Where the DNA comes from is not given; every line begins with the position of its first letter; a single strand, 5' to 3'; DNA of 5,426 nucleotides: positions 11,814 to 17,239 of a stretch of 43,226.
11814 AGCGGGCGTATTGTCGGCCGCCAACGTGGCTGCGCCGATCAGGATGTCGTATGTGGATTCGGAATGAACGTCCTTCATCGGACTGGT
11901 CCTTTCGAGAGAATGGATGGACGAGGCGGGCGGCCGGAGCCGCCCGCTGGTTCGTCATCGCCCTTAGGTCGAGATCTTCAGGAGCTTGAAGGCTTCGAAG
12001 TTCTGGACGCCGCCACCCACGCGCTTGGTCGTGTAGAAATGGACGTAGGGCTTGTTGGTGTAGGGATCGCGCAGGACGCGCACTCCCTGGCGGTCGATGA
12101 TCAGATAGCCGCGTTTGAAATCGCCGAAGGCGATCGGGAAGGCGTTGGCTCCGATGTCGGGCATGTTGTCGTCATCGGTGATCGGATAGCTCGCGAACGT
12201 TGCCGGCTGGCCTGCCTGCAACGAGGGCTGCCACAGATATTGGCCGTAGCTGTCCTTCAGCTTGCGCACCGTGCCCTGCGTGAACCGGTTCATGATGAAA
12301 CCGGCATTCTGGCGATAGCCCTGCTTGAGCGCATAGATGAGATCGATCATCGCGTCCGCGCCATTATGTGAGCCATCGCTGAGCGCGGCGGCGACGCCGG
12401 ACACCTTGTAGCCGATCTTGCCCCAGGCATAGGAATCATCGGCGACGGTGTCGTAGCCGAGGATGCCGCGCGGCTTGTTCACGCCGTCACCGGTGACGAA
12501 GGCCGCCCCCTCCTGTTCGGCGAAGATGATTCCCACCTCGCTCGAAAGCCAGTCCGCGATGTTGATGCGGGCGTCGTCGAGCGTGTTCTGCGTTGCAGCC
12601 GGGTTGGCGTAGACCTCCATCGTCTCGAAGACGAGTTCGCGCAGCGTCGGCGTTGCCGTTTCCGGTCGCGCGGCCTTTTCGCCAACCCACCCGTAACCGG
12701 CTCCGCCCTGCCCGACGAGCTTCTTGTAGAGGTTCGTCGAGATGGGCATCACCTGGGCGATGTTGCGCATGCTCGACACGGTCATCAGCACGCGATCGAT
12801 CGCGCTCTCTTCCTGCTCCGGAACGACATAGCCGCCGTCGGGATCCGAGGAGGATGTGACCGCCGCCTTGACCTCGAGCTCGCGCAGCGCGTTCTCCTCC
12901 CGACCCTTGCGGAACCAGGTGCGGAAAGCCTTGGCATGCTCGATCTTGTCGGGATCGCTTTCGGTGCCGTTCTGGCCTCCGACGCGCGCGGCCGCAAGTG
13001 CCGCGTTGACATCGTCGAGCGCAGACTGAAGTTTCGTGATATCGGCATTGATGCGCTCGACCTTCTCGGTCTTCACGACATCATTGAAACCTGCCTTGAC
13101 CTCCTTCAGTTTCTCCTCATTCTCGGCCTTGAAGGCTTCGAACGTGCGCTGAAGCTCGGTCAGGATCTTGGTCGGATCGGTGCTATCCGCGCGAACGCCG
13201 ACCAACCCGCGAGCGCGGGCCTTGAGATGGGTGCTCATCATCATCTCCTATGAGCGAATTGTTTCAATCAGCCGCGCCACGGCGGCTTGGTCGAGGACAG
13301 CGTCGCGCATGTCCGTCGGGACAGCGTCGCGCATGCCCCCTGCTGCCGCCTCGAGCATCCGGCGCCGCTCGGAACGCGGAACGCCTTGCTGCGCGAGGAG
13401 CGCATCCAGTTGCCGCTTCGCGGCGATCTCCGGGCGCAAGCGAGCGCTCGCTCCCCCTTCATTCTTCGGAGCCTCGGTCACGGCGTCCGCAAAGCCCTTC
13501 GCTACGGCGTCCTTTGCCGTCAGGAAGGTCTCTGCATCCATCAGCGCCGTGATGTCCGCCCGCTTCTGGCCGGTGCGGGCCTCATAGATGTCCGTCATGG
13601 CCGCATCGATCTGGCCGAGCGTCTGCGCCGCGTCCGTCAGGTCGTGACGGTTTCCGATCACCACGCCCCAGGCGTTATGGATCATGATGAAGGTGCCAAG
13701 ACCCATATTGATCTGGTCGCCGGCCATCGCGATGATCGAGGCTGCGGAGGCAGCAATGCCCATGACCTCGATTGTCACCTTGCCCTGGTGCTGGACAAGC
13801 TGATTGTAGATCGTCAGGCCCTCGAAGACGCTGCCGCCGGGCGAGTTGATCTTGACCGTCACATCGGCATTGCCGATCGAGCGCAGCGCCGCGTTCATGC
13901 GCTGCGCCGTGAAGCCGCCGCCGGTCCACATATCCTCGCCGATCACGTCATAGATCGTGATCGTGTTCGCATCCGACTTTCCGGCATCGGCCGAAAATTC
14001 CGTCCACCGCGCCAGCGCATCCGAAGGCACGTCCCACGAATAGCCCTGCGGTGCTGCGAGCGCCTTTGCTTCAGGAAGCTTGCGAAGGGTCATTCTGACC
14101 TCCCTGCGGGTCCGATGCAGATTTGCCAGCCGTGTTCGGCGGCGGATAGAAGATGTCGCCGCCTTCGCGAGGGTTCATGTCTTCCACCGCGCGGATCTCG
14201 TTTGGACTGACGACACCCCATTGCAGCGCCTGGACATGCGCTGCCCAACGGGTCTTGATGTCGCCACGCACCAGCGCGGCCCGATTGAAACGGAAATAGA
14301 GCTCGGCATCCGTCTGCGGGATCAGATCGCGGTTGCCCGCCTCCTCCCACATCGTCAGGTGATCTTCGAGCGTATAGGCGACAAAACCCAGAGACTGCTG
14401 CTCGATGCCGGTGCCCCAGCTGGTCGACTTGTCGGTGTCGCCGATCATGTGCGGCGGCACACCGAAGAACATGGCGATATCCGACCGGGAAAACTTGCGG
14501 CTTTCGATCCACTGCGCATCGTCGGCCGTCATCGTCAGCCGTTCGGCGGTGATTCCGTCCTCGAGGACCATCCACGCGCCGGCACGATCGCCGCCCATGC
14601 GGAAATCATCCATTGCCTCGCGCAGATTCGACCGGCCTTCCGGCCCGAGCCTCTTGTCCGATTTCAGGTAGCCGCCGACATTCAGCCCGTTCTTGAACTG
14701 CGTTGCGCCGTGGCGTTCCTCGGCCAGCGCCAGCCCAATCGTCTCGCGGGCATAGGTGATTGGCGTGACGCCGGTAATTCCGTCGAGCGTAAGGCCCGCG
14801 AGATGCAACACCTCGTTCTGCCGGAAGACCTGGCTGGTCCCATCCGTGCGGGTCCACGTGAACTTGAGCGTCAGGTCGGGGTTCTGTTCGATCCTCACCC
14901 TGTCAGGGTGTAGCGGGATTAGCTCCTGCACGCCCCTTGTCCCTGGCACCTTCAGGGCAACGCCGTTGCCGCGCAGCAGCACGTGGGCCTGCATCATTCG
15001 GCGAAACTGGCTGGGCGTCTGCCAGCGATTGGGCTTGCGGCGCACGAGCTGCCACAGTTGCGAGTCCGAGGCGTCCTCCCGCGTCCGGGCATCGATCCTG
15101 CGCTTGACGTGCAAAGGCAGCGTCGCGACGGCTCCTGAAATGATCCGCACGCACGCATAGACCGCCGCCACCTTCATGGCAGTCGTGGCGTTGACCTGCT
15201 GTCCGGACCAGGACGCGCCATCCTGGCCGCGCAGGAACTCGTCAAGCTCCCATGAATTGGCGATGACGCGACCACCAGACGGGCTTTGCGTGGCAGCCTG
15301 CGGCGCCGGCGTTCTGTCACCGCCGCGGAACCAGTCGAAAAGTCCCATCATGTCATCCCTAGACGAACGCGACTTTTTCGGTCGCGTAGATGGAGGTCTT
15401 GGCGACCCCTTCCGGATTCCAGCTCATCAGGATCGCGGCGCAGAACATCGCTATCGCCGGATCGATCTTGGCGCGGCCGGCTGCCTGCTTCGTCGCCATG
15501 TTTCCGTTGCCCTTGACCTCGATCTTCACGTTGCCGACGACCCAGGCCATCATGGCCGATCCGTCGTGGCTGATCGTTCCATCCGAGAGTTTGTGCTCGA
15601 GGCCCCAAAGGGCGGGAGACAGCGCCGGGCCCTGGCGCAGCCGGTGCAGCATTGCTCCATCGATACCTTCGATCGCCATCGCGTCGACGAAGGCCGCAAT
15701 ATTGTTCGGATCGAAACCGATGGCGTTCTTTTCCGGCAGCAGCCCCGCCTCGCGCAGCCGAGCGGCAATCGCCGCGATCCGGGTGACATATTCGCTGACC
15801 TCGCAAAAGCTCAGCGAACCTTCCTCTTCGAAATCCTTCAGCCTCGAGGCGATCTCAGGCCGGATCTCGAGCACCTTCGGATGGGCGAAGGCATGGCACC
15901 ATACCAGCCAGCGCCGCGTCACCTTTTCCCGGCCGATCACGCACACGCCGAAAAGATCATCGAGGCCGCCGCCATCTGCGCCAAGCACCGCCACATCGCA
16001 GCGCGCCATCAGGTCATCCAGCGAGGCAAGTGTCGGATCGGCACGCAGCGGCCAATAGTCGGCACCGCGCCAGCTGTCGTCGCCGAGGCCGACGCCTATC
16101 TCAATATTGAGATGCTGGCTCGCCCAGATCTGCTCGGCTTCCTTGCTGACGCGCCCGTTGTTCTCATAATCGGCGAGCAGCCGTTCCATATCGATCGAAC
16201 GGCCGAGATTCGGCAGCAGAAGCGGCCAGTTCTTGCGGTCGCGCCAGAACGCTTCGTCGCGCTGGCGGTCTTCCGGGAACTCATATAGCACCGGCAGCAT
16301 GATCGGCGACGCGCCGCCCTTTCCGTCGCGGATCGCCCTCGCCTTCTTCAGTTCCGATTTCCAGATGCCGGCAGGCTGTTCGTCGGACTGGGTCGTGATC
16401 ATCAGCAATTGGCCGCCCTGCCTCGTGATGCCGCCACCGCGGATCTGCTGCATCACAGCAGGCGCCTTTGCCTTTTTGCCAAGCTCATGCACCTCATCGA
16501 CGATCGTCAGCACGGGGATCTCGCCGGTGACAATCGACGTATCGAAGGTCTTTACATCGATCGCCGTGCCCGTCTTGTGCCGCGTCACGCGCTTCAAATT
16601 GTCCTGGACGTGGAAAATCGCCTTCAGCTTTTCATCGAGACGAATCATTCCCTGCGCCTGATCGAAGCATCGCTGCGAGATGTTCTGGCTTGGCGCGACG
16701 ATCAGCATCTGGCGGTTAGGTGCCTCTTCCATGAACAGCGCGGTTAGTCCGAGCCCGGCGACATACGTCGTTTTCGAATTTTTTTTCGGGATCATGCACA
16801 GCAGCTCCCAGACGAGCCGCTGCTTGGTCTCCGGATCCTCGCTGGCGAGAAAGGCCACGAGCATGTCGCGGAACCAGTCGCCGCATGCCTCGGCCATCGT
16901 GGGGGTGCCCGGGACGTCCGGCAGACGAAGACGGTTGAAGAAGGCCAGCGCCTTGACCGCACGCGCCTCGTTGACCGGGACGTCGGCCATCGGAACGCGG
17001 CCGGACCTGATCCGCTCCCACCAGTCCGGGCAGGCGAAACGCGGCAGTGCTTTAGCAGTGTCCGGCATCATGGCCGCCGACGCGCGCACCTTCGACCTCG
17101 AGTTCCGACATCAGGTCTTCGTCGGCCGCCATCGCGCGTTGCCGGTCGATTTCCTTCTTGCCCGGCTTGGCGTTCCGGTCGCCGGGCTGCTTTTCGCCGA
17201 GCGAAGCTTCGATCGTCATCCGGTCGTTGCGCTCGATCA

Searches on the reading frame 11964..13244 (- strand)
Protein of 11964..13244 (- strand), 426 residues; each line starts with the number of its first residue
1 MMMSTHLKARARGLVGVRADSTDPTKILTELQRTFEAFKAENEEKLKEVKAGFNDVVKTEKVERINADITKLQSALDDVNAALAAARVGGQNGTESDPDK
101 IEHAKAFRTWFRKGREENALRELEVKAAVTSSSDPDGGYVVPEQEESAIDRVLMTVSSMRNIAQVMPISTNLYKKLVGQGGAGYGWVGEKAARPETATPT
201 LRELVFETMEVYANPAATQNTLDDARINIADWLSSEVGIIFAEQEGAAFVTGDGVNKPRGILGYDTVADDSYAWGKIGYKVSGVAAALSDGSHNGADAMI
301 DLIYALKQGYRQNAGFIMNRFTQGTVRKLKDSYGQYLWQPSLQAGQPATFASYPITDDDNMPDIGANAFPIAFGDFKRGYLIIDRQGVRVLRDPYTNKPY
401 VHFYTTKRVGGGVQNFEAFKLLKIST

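Call 16: search_protein_families(library=phrogs, proteins=[window:11964-13244:-], max_evalue=0.001)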
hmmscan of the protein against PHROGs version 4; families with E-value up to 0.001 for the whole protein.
window:11964-13244:- (426 aa): 5 families
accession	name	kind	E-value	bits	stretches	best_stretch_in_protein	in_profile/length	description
phrog_10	-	head and packaging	5.3e-78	264.7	1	24-425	263-636/752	major head protein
phrog_15928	-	head and packaging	6.7e-43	147.8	1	222-424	2-179/185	major head protein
phrog_617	-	head and packaging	1.8e-26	94.2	1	34-423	246-622/626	major head protein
phrog_17162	-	unknown function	5.2e-06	27.6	1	345-425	2-83/85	-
phrog_2263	-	head and packaging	5.7e-05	23.2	0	294-383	411-501/551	major head protein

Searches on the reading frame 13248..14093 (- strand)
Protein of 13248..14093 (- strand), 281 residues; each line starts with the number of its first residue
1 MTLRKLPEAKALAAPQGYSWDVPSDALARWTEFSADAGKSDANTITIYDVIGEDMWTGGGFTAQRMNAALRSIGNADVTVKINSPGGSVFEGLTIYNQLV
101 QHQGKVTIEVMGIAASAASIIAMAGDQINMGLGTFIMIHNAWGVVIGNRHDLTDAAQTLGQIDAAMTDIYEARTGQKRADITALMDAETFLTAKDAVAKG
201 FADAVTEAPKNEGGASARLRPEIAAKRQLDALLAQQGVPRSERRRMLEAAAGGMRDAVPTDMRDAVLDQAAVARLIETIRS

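Call 16: search_protein_families(library=phrogs, proteins=[window:13248-14093:-], max_evalue=0.001)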
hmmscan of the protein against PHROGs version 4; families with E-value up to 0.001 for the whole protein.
window:13248-14093:- (281 aa): 12 families
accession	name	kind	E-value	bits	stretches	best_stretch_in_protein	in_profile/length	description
phrog_1684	-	head and packaging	7.8e-94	315.3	1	1-278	1-274/284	head maturation protease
phrog_94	-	head and packaging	7.8e-75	254.6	1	23-241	61-290/622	head maturation protease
phrog_2976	-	head and packaging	8.9e-61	207.7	1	28-226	6-202/394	head maturation protease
phrog_133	-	head and packaging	3.8e-54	185.4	1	30-213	9-186/668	head maturation protease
phrog_3348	-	unknown function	1.7e-47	163.5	1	29-251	23-245/386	-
phrog_53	-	head and packaging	1.7e-25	91.3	1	29-208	63-281/583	head maturation protease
phrog_13984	-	unknown function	1.1e-15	58.8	1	33-137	22-122/123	-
phrog_1827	-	other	5.9e-14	52.9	1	68-172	44-150/202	ATP-dependent protease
phrog_23753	-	head and packaging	2.5e-13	51.3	1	75-227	41-190/298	head maturation protease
phrog_20705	-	head and packaging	1.2e-12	47.9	1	77-226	212-366/690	virion structural protein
phrog_33547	-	unknown function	2.1e-12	47.7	1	77-203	31-156/357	-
phrog_5410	-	other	0.00053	20.3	1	78-151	58-131/323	ATP-dependent protease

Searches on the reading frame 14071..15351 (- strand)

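Call 16: search_protein_families(library=phrogs, proteins=[window:14071-15351:-], max_evalue=0.001)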
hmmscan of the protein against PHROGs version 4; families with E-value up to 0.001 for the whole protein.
window:14071-15351:- (426 aa): 7 families
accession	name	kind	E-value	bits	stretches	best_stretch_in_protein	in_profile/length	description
phrog_12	-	head and packaging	2e-114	384.9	1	1-420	47-447/646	portal protein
phrog_2662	-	head and packaging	5.8e-65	221.2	1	24-418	25-438/717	portal protein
phrog_5929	-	head and packaging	5.6e-45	154.4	1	211-414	4-206/228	portal protein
phrog_11323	-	unknown function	6.3e-27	95.2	1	302-422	1-122/130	-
phrog_2271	-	head and packaging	4.1e-16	58.9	1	45-402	36-393/859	portal protein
phrog_9856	-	unknown function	8.6e-06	25.9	1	45-152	36-143/223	-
phrog_21454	-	unknown function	1.7e-05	25.2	1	249-402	21-170/320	-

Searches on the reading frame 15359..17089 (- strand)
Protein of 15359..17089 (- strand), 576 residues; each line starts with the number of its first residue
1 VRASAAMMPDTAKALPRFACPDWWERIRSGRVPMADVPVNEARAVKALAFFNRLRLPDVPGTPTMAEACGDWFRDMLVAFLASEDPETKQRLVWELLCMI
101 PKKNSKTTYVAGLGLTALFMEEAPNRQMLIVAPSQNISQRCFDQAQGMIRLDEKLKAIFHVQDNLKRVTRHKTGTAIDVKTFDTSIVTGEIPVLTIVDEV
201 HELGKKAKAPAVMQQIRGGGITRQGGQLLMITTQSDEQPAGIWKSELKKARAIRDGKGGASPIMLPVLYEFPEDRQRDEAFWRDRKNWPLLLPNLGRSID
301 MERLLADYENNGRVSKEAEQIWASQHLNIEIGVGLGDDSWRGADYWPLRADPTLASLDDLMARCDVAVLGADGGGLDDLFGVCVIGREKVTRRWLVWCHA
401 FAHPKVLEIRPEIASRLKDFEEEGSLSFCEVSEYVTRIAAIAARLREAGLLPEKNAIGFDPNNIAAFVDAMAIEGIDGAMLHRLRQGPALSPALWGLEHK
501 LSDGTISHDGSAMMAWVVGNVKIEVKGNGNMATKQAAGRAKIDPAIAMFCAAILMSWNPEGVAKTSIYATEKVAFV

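Call 16: search_protein_families(library=phrogs, proteins=[window:15359-17089:-], max_evalue=0.001)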
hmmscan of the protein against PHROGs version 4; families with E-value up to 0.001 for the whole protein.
window:15359-17089:- (576 aa): 7 families
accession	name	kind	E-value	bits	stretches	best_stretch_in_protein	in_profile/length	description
phrog_9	-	head and packaging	2.2e-92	312.2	1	39-568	180-676/812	terminase large subunit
phrog_2699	-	head and packaging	2.8e-46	158.8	1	247-566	2-304/315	terminase large subunit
phrog_7622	-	head and packaging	2.1e-39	136.4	1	19-233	8-220/224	terminase large subunit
phrog_35587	-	head and packaging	1.1e-30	108.1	1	182-373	4-191/191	terminase large subunit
phrog_11206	-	unknown function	2.7e-19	70.3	1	18-112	7-100/101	-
phrog_7331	-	head and packaging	5.6e-13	49.5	1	484-560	20-97/113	terminase large subunit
phrog_4914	-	head and packaging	1e-09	39.3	1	76-175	88-193/213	terminase large subunit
